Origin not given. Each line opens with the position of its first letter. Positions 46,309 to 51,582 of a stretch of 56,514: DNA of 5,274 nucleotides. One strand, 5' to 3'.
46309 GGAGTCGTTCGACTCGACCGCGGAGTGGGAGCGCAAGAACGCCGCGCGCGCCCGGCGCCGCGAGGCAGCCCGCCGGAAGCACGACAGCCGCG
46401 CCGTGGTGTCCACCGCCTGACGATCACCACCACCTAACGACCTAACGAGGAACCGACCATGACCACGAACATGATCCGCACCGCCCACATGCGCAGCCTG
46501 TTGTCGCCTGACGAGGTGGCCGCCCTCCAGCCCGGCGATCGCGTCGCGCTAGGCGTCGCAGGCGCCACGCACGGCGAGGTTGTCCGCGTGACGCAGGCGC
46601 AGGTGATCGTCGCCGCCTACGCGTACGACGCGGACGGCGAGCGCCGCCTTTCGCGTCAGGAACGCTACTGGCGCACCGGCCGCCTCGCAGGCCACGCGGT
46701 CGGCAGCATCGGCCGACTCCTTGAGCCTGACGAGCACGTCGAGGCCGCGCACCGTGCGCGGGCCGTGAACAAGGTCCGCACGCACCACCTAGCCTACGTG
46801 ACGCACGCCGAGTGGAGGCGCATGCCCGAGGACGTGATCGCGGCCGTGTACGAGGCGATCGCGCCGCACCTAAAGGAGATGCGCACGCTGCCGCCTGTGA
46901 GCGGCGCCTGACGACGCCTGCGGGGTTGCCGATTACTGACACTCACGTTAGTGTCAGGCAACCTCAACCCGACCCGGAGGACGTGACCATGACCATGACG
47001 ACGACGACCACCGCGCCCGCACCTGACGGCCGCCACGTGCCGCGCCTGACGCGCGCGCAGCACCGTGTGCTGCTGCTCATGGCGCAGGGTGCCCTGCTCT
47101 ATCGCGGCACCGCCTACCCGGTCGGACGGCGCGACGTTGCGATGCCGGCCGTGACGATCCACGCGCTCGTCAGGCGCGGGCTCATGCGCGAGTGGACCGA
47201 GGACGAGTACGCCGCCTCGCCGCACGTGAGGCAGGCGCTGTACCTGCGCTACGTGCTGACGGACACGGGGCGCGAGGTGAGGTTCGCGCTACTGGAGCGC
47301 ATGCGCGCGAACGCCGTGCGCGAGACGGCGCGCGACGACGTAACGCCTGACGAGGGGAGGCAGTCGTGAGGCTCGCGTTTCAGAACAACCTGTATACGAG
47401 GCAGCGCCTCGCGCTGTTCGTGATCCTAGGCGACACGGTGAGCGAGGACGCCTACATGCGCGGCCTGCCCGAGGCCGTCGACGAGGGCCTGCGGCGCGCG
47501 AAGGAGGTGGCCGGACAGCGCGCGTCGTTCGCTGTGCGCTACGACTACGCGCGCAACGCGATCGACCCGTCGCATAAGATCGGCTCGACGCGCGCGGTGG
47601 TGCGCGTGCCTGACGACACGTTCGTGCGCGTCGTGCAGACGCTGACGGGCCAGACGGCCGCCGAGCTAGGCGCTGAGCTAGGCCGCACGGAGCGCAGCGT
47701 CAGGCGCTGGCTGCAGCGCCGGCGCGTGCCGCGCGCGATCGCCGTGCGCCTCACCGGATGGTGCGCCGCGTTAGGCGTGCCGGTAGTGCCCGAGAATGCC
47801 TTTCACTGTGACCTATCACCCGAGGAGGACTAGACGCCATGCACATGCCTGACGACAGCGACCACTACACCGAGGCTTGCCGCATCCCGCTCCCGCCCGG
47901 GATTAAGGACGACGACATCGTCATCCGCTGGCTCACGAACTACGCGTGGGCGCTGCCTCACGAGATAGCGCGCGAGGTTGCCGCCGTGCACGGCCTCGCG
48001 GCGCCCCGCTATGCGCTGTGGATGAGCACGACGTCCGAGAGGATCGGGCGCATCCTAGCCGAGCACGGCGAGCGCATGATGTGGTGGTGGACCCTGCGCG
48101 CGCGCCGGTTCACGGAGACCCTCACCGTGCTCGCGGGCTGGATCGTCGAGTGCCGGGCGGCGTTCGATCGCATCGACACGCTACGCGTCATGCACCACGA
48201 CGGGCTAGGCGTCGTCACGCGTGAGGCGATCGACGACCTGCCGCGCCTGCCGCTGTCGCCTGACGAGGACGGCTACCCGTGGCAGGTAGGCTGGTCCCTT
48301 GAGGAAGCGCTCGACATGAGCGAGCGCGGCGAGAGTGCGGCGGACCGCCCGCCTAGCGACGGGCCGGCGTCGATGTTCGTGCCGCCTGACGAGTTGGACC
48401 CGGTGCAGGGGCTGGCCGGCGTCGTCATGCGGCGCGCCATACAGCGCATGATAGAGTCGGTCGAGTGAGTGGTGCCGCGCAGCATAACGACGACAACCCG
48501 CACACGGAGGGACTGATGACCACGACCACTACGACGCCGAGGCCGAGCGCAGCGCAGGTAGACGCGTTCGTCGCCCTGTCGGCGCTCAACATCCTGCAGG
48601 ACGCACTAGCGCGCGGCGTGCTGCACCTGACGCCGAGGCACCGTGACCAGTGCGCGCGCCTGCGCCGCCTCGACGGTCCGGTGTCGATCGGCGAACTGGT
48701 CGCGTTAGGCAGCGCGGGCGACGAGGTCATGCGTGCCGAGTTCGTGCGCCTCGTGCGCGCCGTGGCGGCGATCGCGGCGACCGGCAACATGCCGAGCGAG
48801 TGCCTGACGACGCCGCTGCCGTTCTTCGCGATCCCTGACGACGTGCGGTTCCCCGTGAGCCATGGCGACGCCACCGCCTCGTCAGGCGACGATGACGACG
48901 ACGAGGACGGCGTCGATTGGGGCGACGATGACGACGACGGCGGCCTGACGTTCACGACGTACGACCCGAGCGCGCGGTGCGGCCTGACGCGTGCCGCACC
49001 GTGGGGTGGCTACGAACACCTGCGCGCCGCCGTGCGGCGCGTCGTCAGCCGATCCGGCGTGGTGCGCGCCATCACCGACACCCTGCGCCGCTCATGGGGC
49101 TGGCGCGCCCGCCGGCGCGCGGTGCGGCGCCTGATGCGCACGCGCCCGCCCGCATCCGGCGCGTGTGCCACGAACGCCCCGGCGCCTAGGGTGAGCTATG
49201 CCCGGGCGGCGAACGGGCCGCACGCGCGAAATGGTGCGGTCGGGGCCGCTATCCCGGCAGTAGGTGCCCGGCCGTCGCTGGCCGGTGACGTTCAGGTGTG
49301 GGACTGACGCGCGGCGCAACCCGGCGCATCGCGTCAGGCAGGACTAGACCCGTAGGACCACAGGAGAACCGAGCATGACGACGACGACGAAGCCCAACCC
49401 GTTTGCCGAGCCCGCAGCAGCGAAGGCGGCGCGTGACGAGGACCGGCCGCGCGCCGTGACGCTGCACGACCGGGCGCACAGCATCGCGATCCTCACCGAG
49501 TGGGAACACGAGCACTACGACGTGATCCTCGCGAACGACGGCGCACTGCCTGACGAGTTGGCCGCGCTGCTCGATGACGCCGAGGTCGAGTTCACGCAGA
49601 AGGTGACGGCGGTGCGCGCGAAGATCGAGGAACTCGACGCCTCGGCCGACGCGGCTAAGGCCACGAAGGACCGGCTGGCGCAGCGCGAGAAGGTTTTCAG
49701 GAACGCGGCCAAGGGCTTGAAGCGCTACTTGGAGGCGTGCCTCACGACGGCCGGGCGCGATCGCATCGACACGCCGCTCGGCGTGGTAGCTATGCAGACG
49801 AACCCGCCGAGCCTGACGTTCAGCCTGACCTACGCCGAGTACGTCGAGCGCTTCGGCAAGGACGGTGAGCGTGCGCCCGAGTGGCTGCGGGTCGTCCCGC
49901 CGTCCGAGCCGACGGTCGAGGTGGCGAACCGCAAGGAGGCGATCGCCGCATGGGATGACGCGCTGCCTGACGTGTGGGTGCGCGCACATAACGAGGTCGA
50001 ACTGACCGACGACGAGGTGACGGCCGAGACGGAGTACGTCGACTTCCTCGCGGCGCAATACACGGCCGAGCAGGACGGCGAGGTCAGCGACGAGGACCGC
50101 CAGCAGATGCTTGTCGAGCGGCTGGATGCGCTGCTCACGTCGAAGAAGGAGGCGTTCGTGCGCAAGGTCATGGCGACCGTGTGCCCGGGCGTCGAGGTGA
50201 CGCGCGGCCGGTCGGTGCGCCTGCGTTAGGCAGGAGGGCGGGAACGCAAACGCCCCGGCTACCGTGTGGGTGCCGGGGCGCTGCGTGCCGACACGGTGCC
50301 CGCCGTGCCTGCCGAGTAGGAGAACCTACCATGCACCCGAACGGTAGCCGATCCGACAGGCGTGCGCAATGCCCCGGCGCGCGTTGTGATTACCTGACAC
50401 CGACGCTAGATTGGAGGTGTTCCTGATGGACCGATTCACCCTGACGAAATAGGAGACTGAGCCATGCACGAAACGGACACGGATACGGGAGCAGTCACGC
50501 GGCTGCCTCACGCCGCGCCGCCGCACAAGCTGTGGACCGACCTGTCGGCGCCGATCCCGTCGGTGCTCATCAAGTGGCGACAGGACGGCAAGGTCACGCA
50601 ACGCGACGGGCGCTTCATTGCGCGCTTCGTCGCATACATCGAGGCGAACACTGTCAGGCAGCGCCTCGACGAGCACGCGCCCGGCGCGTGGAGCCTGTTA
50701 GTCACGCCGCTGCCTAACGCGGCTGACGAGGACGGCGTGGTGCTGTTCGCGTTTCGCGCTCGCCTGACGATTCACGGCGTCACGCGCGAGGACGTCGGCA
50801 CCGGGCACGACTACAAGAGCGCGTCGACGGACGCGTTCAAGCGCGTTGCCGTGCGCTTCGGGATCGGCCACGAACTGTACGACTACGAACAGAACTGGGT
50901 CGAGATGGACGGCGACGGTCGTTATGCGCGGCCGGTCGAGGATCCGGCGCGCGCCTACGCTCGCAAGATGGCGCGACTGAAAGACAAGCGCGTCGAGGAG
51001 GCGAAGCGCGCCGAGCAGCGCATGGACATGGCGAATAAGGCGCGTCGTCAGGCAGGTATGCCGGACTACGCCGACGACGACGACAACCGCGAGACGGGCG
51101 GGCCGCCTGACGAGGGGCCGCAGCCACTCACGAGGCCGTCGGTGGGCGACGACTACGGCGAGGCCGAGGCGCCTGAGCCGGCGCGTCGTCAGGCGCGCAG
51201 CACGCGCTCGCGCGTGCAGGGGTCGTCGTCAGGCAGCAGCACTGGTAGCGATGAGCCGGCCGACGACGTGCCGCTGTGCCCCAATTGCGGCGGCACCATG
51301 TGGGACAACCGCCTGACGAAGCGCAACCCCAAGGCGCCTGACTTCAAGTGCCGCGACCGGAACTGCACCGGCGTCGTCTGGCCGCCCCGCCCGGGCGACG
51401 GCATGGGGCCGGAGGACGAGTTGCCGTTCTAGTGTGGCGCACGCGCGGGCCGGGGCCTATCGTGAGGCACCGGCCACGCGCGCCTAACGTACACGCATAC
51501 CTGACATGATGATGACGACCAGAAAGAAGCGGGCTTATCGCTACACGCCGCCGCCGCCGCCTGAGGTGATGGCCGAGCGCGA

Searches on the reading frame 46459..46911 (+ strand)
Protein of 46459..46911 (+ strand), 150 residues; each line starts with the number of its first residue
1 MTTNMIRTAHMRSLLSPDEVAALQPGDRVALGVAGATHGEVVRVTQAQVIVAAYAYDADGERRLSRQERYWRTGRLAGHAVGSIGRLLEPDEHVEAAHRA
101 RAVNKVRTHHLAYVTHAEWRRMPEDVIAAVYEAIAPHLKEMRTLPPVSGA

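Call 10: search_protein_families(library=pfam, proteins=[window:46459-46911:+], max_evalue=0.01)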
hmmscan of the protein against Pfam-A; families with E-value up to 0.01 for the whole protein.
window:46459-46911:+ (150 aa): 2 families
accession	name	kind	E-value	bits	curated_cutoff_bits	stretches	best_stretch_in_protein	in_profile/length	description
PF17758.7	Prot_ATP_ID_OB_N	-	0.00064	19.8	23.4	0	37-61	38-62/62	Proteasomal ATPase OB N-terminal domain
PF24203.1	Phage_ProQ_C_like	-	0.0013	19.8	27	1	22-131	5-106/112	Phage ProQ C-terminal-like domain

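Call 54: search_protein_families(library=phrogs, proteins=[window:46459-46911:+], max_evalue=0.001)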
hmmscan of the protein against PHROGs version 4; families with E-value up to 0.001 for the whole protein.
window:46459-46911:+ (150 aa): 0 families

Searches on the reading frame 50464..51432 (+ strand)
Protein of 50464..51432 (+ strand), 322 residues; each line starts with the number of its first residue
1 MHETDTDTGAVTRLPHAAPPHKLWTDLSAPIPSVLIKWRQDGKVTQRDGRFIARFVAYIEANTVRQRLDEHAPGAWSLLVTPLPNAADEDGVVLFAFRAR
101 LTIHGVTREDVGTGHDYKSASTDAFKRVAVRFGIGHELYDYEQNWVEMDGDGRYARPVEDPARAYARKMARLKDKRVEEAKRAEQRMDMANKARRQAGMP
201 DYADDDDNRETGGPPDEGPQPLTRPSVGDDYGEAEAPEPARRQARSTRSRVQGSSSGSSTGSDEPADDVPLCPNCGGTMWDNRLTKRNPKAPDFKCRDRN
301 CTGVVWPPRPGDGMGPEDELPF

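Call 9: search_protein_families(library=pfam, proteins=[window:50464-51432:+], max_evalue=0.001)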
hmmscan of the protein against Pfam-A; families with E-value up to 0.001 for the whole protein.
window:50464-51432:+ (322 aa): 1 family
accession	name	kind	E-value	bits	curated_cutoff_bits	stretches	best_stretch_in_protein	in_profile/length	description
PF04098.21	Rad52_Rad22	-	5e-10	39.9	20.3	1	23-146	5-142/153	Rad52/22 family double-strand break repair protein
